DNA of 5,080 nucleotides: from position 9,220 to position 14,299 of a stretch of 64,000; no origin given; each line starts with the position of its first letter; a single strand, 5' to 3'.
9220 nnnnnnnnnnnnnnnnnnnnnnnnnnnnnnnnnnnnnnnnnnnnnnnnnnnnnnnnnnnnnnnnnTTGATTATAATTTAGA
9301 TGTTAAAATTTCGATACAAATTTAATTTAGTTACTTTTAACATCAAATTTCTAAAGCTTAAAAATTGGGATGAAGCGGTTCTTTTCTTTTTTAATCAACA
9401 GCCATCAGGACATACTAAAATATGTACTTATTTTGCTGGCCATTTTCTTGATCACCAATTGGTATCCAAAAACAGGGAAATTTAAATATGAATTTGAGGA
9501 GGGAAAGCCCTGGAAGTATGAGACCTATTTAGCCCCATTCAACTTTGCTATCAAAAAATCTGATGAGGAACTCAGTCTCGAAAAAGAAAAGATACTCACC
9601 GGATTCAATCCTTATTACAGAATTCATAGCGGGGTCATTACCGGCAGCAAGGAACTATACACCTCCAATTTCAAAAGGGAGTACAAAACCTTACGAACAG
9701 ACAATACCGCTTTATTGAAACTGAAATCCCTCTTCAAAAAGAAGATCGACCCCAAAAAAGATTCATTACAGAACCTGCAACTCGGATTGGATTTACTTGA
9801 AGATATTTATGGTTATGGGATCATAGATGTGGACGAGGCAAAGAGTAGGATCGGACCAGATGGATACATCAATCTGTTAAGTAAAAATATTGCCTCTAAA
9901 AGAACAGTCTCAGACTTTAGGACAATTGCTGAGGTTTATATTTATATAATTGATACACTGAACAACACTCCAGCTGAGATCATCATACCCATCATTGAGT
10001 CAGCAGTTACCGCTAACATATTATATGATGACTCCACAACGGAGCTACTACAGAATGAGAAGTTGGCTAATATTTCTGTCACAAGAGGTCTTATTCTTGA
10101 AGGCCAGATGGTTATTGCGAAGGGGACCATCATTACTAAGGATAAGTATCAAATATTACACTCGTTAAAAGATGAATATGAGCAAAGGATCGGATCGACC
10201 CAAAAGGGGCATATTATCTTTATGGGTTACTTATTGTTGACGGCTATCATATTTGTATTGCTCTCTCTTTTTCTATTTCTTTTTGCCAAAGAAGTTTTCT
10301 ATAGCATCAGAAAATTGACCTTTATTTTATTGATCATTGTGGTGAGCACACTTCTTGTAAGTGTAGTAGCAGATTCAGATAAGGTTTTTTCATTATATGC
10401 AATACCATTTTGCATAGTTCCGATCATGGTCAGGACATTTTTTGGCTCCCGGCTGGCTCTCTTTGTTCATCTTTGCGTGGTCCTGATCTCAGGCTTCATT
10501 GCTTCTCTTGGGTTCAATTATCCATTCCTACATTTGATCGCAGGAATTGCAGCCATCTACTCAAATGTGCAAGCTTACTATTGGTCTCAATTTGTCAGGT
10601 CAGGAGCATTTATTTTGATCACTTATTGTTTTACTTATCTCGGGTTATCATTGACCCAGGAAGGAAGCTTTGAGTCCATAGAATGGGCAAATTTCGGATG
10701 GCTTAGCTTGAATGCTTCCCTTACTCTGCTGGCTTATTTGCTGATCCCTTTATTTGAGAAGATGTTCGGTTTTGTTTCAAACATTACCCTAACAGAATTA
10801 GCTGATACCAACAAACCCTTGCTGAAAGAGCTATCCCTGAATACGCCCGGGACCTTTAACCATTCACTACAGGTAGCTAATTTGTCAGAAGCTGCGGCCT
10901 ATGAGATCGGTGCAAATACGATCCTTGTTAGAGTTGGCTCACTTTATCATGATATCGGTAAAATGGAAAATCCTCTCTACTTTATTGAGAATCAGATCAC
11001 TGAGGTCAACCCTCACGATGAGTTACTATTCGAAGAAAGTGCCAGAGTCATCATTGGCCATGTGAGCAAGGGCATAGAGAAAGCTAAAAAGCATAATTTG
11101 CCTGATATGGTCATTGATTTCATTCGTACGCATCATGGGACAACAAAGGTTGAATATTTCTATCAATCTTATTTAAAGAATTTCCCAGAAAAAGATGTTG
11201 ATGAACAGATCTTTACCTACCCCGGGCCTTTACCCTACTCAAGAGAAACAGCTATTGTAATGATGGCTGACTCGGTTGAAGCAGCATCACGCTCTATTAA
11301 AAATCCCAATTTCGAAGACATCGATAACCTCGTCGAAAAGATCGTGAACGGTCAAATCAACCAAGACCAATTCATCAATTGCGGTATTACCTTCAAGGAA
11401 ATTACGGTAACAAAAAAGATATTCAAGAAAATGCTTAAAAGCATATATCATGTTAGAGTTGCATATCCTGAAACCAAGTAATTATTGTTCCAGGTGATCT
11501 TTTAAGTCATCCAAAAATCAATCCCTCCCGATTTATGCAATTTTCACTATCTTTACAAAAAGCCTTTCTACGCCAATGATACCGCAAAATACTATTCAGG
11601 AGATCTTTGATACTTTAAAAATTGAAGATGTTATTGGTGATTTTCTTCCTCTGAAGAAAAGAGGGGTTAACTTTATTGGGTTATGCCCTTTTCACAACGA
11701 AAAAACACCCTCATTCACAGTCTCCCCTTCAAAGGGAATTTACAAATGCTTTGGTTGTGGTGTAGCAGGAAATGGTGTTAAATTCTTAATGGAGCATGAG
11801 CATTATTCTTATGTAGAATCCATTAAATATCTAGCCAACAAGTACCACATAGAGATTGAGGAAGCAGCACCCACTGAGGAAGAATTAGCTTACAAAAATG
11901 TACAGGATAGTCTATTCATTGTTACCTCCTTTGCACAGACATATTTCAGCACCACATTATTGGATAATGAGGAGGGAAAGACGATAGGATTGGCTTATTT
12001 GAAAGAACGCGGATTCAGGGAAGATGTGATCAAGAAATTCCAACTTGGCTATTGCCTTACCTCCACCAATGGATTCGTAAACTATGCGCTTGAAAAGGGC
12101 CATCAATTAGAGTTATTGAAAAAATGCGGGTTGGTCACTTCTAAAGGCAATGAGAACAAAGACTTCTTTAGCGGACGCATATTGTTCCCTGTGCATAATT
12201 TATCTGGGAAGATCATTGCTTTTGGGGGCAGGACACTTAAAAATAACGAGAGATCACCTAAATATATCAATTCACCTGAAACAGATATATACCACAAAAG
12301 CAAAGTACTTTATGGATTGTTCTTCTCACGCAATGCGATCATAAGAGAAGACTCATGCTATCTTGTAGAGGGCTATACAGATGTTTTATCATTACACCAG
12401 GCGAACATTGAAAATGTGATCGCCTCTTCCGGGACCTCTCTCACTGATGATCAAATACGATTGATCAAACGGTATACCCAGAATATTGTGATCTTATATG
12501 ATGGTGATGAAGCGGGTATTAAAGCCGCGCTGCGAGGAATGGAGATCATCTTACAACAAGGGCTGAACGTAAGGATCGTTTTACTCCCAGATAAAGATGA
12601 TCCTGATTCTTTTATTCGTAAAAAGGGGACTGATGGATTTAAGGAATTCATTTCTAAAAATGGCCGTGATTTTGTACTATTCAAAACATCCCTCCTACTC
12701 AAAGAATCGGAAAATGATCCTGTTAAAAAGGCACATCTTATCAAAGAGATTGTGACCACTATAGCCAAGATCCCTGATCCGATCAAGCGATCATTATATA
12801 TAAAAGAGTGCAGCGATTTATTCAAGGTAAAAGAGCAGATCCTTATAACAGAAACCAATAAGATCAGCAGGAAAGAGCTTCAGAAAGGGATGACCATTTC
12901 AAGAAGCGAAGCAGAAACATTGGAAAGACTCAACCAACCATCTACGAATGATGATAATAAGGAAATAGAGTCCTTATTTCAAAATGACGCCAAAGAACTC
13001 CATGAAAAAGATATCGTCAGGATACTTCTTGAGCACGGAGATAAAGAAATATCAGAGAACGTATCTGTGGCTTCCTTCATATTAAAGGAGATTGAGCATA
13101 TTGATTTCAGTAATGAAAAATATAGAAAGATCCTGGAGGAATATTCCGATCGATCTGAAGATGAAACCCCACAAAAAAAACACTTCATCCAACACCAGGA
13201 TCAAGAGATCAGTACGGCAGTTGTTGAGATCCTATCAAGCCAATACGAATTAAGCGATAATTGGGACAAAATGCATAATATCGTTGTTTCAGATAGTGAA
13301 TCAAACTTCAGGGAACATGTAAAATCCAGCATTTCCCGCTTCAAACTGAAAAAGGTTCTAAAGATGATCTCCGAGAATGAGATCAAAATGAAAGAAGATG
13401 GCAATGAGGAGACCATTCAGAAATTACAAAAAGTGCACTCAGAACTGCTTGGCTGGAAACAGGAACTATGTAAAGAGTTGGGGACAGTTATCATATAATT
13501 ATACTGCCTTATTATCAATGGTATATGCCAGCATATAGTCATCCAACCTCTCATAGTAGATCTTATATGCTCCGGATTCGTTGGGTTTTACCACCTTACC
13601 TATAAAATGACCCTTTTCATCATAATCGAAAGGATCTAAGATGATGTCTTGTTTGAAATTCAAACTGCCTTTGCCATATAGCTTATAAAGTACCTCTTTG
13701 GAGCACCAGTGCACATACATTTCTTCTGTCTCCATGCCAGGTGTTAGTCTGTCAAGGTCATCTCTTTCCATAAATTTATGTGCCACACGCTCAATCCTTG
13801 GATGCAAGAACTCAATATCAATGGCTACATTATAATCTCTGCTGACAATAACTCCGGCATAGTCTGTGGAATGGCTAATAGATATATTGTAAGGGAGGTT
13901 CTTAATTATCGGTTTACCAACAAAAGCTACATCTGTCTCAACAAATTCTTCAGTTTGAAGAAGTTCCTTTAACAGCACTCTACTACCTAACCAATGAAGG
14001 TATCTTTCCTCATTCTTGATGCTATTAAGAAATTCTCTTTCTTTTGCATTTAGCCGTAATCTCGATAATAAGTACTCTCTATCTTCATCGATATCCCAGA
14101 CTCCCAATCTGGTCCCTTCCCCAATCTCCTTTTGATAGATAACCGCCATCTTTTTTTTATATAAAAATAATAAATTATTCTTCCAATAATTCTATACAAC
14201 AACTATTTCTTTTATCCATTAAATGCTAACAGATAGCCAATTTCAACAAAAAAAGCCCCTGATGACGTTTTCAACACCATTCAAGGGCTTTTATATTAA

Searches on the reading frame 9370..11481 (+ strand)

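Call 10: search_protein_families(library=pfam, proteins=[window:9370-11481:+], max_evalue=0.01)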
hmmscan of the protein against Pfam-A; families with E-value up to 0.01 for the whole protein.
window:9370-11481:+ (703 aa): 3 families
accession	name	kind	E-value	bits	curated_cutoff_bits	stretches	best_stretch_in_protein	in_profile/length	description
PF07698.17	7TM-7TMR_HD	-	2.4e-24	86.7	29.4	1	283-470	3-190/190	7TM receptor with intracellular HD hydrolase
PF07697.16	7TMR-HDED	-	1.2e-14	55.2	27.6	1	52-266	9-220/224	7TM-HD extracellular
PF01966.28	HD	-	1.2e-14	55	22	1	495-638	1-115/116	HD domain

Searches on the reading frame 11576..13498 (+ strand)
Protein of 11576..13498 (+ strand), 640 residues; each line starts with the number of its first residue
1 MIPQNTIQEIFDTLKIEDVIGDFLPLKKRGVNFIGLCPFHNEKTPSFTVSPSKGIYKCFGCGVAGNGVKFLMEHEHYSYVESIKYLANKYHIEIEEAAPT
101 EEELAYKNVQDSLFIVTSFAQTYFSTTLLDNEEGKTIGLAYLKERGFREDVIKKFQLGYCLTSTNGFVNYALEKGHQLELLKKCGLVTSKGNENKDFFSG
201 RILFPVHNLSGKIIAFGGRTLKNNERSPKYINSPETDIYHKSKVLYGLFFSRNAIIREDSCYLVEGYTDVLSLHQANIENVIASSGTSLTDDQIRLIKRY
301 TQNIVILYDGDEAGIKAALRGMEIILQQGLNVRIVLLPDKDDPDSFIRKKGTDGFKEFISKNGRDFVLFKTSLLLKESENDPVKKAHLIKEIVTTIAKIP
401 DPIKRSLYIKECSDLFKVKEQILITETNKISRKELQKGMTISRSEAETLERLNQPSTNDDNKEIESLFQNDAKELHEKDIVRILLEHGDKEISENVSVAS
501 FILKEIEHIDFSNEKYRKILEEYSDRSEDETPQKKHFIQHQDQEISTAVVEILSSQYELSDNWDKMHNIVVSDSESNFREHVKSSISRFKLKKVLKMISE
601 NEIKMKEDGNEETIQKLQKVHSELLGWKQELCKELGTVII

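Call 10: search_protein_families(library=pfam, proteins=[window:11576-13498:+], max_evalue=0.01)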
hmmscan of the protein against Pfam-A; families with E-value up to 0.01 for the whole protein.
window:11576-13498:+ (640 aa): 8 families
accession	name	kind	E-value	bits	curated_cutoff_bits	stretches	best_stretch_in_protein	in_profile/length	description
PF01807.25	Zn_ribbon_DnaG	-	5.7e-36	122.7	24.9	1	3-96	2-95/98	CHC2 zinc finger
PF08275.17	DNAG_N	-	1.1e-35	123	26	1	127-249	4-125/128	DNA primase catalytic core, N-terminal domain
PF13155.12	Toprim_2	-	1.6e-25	89.8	22.1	1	262-347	1-88/88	Toprim-like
PF13662.12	Toprim_4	-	2.4e-18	66.6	25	1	262-335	4-84/85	Toprim domain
PF01751.28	Toprim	-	4e-13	49.8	23.1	1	262-334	3-93/96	Toprim domain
PF13362.12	Toprim_3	-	1.5e-10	41.8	27.2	1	262-353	3-95/95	Toprim domain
PF10410.14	DnaB_bind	-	4.9e-09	36.7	20.6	1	380-420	15-55/56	DnaB-helicase binding domain of primase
PF21650.2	DnaG_cat_HB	-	0.0027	18.2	27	0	365-422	2-59/63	DNA primase DnaG, catalytic core, helical bundle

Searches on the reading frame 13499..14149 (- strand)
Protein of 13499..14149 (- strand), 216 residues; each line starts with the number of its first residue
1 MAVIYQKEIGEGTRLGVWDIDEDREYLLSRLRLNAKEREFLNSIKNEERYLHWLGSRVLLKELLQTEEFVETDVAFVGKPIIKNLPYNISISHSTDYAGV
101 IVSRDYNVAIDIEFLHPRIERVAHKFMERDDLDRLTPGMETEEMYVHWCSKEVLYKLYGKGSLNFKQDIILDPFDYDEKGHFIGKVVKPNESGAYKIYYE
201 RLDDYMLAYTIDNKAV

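Call 9: search_protein_families(library=pfam, proteins=[window:13499-14149:-], max_evalue=0.01)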
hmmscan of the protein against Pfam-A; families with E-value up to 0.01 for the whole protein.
window:13499-14149:- (216 aa): 1 family
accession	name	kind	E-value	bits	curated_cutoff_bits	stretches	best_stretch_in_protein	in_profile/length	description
PF01648.25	ACPS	-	9.7e-08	32.5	25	1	108-208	2-109/111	4'-phosphopantetheinyl transferase superfamily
